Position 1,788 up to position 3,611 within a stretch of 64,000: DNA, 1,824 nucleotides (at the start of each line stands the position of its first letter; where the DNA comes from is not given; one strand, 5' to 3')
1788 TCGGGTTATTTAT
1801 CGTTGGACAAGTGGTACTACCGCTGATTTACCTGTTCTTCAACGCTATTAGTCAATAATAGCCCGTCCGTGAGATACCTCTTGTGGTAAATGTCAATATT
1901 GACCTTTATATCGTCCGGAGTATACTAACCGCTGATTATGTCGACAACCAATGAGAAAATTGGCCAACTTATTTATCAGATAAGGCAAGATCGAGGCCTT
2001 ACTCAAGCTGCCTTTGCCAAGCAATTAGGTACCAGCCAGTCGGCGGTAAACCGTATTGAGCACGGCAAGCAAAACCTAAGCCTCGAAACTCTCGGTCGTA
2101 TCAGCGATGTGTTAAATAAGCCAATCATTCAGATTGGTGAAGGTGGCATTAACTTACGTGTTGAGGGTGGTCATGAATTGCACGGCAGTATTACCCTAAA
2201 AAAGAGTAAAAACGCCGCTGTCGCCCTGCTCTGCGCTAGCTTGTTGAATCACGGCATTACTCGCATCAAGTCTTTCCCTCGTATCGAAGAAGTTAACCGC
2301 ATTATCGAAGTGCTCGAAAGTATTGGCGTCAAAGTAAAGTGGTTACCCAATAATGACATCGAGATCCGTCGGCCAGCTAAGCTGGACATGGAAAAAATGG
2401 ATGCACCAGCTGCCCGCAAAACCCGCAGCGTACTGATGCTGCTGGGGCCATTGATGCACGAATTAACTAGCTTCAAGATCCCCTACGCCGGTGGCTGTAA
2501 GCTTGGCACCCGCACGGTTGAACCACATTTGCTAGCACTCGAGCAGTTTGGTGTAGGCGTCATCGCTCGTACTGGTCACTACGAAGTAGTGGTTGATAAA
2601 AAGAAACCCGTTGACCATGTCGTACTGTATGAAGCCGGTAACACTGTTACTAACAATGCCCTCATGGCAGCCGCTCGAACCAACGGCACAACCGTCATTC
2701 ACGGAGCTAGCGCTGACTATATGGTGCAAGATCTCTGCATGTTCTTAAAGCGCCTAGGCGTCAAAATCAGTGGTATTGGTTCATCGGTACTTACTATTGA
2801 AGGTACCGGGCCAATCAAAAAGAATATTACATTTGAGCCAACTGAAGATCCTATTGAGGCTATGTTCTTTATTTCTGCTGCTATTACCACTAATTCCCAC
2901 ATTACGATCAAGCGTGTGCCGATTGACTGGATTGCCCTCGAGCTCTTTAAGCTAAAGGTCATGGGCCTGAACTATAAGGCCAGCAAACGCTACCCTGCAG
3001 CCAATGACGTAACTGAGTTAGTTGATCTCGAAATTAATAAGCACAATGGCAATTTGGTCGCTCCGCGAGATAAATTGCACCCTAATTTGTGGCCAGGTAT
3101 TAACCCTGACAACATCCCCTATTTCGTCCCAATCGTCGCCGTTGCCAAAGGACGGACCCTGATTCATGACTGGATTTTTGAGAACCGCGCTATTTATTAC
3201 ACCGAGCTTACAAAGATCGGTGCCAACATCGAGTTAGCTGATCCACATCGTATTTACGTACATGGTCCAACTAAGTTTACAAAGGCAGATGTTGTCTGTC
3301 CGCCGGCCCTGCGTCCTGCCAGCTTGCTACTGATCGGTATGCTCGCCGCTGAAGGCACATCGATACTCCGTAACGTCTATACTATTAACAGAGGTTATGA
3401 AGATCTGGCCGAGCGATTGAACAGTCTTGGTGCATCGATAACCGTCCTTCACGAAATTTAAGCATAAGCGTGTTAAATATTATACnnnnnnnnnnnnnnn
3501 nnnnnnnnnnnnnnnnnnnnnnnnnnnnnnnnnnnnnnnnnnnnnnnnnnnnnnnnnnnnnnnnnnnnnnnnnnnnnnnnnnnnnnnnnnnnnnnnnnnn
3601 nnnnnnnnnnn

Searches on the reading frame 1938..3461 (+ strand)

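Call 58: search_protein_families(library=pfam, proteins=[window:1938-3461:+], max_evalue=0.00001)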
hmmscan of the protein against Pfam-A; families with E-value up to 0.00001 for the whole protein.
window:1938-3461:+ (507 aa): 6 families
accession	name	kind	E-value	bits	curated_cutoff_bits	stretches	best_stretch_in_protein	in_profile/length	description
PF00275.25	EPSP_synthase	-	2.4e-40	139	22.8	1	75-494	1-417/417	EPSP synthase (3-phosphoshikimate 1-carboxyvinyltransferase)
PF01381.28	HTH_3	-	5.4e-15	55.6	23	1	12-63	1-52/55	Helix-turn-helix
PF13560.12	HTH_31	-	2.9e-09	37.5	27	1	9-59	3-54/64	Helix-turn-helix domain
PF13443.12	HTH_26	-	4e-06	27.4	22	1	14-60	4-51/63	Cro/C1-type HTH DNA-binding domain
PF12844.13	HTH_19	-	5.9e-06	26.5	30.2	0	9-56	1-48/64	Helix-turn-helix domain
PF13744.12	HTH_37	-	9e-06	25.9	27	0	8-46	19-57/80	Helix-turn-helix domain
